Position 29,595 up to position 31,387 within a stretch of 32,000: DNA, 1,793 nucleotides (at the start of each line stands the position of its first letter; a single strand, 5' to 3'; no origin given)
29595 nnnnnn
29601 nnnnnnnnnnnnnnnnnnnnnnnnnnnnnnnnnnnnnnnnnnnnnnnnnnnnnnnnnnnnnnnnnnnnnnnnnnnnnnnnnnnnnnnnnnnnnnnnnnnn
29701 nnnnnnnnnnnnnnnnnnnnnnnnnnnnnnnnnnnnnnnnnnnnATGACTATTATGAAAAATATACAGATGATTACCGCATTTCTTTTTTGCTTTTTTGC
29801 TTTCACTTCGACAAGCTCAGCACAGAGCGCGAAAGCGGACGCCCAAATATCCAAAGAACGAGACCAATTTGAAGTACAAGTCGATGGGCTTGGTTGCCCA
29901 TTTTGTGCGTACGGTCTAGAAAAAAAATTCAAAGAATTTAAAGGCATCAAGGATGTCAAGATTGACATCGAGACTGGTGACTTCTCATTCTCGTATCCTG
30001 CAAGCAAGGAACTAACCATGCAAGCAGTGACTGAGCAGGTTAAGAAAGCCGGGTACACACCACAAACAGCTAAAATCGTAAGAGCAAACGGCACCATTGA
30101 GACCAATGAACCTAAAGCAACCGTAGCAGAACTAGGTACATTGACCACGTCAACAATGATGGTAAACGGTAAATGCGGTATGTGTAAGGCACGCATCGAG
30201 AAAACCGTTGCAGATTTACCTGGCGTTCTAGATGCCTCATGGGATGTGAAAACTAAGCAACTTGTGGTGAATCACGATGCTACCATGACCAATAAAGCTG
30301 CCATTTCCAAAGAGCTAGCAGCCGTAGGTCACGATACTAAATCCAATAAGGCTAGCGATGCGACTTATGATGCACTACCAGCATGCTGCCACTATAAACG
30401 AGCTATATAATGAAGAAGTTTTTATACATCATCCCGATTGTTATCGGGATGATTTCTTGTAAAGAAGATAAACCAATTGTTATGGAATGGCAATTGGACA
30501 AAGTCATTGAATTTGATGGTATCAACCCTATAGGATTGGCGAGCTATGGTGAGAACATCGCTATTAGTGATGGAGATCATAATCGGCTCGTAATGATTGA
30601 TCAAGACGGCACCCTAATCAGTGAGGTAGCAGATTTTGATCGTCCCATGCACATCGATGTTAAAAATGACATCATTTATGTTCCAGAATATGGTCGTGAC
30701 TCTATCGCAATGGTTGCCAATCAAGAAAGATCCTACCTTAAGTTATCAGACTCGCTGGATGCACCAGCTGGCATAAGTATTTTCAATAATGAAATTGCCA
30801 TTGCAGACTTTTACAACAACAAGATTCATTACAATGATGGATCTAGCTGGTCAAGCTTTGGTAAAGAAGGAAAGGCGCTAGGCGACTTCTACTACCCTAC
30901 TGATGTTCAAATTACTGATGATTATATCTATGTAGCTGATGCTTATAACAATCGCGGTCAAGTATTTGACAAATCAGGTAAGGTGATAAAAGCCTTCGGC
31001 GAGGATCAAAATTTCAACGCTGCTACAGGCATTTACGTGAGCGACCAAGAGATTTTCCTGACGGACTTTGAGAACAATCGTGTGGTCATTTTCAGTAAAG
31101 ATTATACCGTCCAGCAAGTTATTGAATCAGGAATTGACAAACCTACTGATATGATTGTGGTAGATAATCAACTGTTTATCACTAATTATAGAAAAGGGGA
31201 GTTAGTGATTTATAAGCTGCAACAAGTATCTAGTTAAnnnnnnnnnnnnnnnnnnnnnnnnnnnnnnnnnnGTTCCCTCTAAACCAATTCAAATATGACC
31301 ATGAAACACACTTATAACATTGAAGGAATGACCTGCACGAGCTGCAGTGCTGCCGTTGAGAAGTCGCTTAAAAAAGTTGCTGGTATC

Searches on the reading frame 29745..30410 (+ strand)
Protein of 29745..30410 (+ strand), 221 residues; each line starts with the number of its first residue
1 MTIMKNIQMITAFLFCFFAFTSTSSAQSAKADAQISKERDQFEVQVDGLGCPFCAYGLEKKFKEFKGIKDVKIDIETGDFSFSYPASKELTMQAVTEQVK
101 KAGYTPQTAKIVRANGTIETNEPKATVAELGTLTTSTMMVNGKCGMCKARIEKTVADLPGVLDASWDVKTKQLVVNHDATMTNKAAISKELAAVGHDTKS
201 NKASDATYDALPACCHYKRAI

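Call 11: search_protein_families(library=pfam, proteins=[window:29745-30410:+], max_evalue=0.01)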
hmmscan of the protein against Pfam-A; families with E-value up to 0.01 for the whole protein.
window:29745-30410:+ (221 aa): 1 family
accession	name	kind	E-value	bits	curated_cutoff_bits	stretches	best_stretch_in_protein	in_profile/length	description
PF00403.32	HMA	-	4e-21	75.6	24.8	2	143-195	8-60/62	Heavy-metal-associated domain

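Call 46: search_protein_families(library=ncbifam, proteins=[window:29745-30410:+], max_evalue=0.01)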
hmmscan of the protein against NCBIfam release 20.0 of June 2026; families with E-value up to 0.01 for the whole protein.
window:29745-30410:+ (221 aa): 13 families
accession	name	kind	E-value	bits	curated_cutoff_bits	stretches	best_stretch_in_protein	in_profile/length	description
NF033794.2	chaper_CopZ_Eh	exception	2.1e-16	59.8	95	2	139-199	5-66/68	copper chaperone CopZ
NF033795.1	chaper_CopZ_Bs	exception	2.3e-16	59.7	91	2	44-105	4-64/66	copper chaperone CopZ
NF033556.1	MerTP_fusion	equivalog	3.5e-15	56.1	180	2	8-105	84-184/186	mercuric transport protein MerTP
TIGR00003.1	TIGR00003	subfamily_domain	1e-12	48.1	62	2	42-98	2-61/66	copper ion binding protein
NF047957.1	CopZ_AFE_1862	equivalog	1.9e-11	44.2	85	2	43-98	2-57/62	CopZ family metallochaperone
NF008262.1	PRK11033.1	equivalog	2e-11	43.1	1005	2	23-121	24-119/731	zinc/cadmium/mercury/lead-transporting ATPase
TIGR02052.1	MerP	equivalog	2.8e-10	40.6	92.55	2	43-105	26-87/92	mercury resistance system periplasmic binding protein MerP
NF033781.1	chaper_CopP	exception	3.6e-09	36.6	112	2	43-104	3-62/65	copper-binding metallochaperone CopP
NF045683.1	MerT_CopZ_Se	exception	5.6e-09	35.8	375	2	132-196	160-225/235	MerT/CopZ fusion-like heavy metal transport selenoprotein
NF033775.1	P_type_ZntA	exception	7.2e-09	34.5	1240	1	25-111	33-116/732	Zn(II)/Cd(II)/Pb(II) translocating P-type ATPase ZntA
NF041115.1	UxxU_metal_bind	equivalog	6e-08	32.7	95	1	41-105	5-68/74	metal-binding (seleno)protein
NF010311.1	PRK13748.1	subfamily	2.7e-06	26.5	600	0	43-114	2-71/560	mercury(II) reductase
NF047536.1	Cu_chaper_CsoZ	equivalog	0.0013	19.1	77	0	56-84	17-45/66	putative copper chaperone CsoZ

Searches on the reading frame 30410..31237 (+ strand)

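Call 11: search_protein_families(library=pfam, proteins=[window:30410-31237:+], max_evalue=0.01)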
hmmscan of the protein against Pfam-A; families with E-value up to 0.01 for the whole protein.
window:30410-31237:+ (275 aa): 1 family
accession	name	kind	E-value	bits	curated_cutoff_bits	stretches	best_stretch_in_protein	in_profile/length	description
PF01436.27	NHL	-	6.9e-15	54.7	20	1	202-228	1-28/28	NHL repeat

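Call 46: search_protein_families(library=ncbifam, proteins=[window:30410-31237:+], max_evalue=0.01)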
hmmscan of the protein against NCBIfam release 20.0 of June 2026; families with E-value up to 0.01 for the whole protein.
window:30410-31237:+ (275 aa): 3 families
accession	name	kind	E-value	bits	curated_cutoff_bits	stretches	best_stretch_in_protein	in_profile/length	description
NF035926.1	scyF_NHL_VPEP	equivalog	4.9e-18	65.4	350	1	86-200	162-287/376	scytonemin biosynthesis PEP-CTERM protein ScyF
NF033206.1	ScyE_fam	subfamily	8.3e-05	22.3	80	0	39-79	141-180/333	ScyD/ScyE family protein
NF053768.1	CIS12_fam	equivalog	0.00034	19.4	860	0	159-266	86-192/715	CIS12 family contractile injection system protein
